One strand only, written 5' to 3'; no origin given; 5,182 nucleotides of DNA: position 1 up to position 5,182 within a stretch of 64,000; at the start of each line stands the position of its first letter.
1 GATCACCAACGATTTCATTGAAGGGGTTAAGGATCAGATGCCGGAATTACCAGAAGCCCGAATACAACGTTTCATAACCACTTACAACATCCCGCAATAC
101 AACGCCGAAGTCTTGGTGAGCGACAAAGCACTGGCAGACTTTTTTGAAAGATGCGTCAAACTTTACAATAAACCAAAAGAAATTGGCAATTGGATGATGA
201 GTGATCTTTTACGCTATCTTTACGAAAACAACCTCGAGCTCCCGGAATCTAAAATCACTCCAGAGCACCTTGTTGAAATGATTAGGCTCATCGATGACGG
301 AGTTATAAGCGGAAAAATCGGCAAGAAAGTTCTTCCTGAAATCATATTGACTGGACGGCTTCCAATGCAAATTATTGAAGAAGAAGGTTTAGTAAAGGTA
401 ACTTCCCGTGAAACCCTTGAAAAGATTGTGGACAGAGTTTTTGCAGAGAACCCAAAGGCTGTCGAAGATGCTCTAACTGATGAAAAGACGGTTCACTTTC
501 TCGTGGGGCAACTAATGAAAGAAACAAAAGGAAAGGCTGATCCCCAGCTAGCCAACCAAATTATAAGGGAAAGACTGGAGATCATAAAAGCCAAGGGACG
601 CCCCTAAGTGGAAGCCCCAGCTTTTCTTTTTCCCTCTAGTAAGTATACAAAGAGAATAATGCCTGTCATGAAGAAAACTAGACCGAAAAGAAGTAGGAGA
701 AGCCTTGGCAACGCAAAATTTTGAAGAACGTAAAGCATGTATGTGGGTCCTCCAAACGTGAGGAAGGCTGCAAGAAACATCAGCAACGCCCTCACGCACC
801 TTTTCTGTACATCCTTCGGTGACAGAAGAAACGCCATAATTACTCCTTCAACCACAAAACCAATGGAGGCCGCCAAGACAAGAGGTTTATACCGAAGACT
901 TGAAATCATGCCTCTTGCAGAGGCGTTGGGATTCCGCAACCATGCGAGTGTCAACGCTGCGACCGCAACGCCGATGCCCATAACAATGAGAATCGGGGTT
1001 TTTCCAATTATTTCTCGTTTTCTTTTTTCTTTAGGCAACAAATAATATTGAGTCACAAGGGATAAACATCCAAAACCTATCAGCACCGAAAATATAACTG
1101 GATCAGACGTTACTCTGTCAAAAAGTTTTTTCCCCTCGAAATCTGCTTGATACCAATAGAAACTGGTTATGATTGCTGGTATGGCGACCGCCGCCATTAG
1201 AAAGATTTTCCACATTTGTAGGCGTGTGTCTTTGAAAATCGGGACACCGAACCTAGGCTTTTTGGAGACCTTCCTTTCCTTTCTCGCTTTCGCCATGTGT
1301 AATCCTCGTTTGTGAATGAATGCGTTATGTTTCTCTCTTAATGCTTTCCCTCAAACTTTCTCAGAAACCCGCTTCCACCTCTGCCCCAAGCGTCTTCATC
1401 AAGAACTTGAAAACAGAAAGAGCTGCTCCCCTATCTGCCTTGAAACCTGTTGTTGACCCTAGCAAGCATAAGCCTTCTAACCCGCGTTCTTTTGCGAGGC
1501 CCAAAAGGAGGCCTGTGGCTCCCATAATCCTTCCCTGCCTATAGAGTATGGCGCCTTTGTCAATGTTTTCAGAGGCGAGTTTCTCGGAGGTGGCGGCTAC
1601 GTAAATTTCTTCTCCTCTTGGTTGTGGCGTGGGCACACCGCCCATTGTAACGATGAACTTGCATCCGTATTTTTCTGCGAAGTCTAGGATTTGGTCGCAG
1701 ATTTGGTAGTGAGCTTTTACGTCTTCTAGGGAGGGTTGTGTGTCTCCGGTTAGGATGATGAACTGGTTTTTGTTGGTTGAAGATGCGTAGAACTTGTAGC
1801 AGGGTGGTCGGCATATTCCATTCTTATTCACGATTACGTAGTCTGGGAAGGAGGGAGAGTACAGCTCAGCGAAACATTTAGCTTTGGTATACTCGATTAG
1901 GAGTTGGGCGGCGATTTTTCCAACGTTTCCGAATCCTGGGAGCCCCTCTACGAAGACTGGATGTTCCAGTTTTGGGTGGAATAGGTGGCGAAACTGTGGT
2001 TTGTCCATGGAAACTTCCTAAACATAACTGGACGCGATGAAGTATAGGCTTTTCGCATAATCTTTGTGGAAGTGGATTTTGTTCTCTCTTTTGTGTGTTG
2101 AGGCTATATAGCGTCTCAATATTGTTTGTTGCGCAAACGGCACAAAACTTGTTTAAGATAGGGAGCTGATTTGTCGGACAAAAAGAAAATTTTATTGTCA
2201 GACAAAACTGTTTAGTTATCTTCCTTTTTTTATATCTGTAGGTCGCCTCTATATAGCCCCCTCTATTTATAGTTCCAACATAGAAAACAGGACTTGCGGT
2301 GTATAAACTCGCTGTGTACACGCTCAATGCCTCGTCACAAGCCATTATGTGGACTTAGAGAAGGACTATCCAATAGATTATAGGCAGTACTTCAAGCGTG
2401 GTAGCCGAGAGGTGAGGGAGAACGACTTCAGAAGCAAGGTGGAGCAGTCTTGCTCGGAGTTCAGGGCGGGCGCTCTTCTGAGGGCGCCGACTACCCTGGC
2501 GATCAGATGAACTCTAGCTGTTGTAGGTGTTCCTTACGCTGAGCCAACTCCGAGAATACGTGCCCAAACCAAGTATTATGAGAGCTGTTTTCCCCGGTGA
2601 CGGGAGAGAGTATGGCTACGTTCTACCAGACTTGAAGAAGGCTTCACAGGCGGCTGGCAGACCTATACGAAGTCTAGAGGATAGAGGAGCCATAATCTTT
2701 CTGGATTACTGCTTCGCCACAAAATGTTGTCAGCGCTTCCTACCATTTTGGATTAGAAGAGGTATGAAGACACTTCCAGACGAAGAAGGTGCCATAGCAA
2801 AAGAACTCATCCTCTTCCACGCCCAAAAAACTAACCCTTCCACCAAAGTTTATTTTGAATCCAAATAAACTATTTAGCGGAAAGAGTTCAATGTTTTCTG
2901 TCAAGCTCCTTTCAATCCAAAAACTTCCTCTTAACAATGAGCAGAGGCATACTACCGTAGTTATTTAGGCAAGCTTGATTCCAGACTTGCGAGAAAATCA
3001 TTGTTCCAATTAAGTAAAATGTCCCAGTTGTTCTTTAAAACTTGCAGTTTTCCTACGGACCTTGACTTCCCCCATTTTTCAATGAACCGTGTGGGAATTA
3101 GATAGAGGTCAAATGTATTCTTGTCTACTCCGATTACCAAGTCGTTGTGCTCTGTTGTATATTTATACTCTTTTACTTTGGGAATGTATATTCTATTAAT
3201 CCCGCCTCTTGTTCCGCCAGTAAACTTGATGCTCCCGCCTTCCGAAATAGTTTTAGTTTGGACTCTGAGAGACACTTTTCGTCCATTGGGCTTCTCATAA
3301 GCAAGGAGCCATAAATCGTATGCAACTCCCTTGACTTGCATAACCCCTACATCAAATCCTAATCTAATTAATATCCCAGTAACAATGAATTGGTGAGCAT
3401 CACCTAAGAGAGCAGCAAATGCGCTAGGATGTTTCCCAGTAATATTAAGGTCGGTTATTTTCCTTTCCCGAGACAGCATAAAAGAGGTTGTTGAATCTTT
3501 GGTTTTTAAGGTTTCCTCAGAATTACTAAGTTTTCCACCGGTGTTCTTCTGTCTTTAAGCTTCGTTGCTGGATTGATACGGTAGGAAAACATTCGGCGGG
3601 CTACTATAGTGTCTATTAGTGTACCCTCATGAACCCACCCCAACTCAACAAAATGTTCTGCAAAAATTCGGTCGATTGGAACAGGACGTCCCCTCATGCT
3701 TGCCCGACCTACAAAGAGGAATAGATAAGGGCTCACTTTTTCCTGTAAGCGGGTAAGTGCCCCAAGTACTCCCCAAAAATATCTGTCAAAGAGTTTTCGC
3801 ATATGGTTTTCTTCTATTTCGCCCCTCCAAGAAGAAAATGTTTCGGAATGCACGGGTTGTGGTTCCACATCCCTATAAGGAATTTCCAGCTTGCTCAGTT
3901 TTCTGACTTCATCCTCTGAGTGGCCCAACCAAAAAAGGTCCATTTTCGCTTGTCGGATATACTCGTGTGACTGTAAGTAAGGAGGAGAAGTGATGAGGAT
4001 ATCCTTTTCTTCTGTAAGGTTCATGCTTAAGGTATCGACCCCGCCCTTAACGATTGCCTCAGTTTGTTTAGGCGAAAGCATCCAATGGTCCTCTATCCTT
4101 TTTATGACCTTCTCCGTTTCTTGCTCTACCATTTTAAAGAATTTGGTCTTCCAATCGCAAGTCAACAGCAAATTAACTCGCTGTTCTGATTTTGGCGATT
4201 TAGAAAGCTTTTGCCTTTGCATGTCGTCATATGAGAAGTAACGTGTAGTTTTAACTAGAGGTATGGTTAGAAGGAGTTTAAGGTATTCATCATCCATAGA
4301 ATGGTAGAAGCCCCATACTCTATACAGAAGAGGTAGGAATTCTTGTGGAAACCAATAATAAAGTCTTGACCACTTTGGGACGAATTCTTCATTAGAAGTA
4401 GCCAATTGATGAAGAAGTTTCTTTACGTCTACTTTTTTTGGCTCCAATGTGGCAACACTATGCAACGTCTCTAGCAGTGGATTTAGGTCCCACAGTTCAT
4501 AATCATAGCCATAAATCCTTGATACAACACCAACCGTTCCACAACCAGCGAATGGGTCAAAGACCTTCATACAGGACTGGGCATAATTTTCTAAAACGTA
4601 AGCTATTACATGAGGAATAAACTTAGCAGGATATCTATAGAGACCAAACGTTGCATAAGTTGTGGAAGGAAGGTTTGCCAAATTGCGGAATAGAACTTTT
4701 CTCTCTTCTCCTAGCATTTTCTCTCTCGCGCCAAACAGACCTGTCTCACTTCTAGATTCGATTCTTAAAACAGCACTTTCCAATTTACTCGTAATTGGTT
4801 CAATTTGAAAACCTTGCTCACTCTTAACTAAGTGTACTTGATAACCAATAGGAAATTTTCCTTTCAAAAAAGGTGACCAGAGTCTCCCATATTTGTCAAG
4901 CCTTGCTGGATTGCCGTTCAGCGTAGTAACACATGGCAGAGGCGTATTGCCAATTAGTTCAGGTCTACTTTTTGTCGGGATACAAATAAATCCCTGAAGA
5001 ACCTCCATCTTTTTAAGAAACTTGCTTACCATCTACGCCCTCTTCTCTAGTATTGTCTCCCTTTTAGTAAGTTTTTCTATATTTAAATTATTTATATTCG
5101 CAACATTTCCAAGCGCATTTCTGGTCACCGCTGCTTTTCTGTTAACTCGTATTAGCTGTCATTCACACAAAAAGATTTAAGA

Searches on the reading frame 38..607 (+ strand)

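Call 67: search_protein_families(library=pfam, max_evalue=0.00001, proteins=[window:38-607:+])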
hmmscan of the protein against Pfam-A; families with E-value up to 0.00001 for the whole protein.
window:38-607:+ (189 aa): 1 family
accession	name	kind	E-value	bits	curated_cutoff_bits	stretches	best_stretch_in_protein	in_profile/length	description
PF02637.23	GatB_Yqey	-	3.4e-50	170.2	27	1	34-180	1-148/148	GatB domain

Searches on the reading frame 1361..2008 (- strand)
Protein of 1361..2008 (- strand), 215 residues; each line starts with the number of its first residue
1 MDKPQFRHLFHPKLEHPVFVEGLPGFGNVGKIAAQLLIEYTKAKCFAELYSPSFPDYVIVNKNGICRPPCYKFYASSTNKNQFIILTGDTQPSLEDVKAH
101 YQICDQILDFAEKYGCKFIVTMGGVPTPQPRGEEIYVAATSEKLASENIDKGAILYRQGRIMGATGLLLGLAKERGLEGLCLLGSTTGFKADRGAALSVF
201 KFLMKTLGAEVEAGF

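Call 67: search_protein_families(library=pfam, max_evalue=0.00001, proteins=[window:1361-2008:-])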
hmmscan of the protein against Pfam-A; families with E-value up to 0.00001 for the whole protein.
window:1361-2008:- (215 aa): 1 family
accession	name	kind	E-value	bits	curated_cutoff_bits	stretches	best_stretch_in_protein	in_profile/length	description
PF09754.15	PAC2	-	7.3e-37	127.7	25.8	1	19-212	1-196/215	PAC2 family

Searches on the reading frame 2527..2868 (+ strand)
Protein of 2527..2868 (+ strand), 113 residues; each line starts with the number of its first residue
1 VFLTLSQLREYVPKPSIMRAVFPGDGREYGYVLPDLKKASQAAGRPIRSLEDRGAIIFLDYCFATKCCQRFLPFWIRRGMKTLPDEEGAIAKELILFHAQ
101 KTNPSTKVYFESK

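Call 67: search_protein_families(library=pfam, max_evalue=0.00001, proteins=[window:2527-2868:+])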
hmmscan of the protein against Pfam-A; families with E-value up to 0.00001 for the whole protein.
window:2527-2868:+ (113 aa): 1 family
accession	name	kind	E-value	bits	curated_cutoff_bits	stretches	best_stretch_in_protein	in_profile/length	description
PF13307.12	Helicase_C_2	-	5e-08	33.6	25.3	1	31-78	122-169/170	Helicase C-terminal domain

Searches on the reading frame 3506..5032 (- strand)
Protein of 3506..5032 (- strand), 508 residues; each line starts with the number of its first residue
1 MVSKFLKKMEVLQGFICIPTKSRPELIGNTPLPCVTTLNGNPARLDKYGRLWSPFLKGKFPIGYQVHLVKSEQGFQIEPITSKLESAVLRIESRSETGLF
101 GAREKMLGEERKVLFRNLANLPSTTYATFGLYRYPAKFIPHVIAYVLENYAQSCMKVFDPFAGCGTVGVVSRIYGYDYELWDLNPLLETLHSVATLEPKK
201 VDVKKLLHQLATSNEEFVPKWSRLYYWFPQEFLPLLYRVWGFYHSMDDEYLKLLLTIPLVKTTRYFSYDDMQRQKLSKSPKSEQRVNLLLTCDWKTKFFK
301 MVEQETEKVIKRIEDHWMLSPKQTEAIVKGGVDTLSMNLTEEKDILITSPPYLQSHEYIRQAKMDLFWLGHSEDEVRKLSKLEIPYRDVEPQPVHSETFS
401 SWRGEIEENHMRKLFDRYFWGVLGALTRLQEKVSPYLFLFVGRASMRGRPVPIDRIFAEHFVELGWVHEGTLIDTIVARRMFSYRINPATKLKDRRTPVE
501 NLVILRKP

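Call 8: find_encoding_contigs(protein=window:3506-5032:-, flank=3000, max_places=6)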
Protein window:3506-5032:- (508 aa): 4 contigs read that carry it; 3 places shown.
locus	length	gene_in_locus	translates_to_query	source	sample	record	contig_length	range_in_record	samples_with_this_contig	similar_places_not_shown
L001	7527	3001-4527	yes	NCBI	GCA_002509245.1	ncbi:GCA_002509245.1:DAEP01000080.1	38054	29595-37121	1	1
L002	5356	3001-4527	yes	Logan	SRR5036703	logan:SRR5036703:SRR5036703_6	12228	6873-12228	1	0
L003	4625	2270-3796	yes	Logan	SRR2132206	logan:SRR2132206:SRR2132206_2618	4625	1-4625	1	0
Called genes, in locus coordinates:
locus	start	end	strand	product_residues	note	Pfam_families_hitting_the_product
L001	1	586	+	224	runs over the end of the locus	PF01502:PRA-CH, PF01503:PRA-PH, PF03819:MazG (weak)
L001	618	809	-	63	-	-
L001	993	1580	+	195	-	PF01965:DJ-1_PfpI, PF00117:GATase (weak)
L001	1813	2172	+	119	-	PF04430:DUF498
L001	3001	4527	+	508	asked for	-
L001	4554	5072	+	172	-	-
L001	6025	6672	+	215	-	PF09754:PAC2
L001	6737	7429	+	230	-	-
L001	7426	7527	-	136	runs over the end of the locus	PF02637:GatB_Yqey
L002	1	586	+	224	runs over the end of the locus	PF01502:PRA-CH, PF01503:PRA-PH, PF03819:MazG (weak)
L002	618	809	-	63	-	-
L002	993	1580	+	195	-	PF01965:DJ-1_PfpI, PF00117:GATase (weak)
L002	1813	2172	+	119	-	PF04430:DUF498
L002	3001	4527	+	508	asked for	-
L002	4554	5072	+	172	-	-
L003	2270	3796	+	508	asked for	-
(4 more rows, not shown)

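Call 9: search_protein_families(library=pfam, proteins=[window:3506-5032:-])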
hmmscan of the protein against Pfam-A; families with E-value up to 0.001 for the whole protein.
window:3506-5032:- (508 aa): 0 families
